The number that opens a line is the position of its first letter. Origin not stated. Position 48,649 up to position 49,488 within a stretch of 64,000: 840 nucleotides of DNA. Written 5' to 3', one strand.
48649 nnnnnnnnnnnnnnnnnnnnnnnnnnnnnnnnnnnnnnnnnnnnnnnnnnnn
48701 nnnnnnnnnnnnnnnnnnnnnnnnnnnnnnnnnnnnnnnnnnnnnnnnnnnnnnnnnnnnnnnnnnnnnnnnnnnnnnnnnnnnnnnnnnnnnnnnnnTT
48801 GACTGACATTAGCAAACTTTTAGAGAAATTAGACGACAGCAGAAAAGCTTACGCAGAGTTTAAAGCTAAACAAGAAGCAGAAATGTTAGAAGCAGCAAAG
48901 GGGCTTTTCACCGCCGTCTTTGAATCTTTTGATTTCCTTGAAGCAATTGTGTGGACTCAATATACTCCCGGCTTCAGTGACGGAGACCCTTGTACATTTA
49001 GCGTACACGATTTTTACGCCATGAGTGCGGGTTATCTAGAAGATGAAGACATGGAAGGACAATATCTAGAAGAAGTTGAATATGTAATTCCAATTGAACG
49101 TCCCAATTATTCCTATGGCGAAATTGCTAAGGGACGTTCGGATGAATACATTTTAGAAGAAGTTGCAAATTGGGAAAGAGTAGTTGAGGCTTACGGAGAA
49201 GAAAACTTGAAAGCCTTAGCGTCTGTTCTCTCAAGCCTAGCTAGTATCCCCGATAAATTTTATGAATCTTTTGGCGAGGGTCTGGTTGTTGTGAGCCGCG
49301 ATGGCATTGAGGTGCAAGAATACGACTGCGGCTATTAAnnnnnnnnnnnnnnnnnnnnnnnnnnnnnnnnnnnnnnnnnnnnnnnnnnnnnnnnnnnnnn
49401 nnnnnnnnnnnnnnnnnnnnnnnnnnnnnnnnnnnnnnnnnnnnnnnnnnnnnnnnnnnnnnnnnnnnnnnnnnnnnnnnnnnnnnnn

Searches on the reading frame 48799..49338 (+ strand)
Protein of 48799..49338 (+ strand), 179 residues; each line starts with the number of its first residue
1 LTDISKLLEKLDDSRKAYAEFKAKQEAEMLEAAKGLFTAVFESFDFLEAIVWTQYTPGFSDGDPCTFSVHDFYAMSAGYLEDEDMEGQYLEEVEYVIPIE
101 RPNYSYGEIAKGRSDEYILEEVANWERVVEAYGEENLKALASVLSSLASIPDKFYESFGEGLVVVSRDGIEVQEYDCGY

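Call 56: search_protein_families(library=phrogs, proteins=[window:48799-49338:+], max_evalue=0.00001)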
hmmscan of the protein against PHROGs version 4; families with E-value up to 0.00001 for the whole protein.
window:48799-49338:+ (179 aa): 2 families
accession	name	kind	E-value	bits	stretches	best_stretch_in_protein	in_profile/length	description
phrog_9564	-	unknown function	1.3e-14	55.8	1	39-176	32-173/175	-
phrog_10375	-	unknown function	1.4e-09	39.4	1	3-179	4-153/153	-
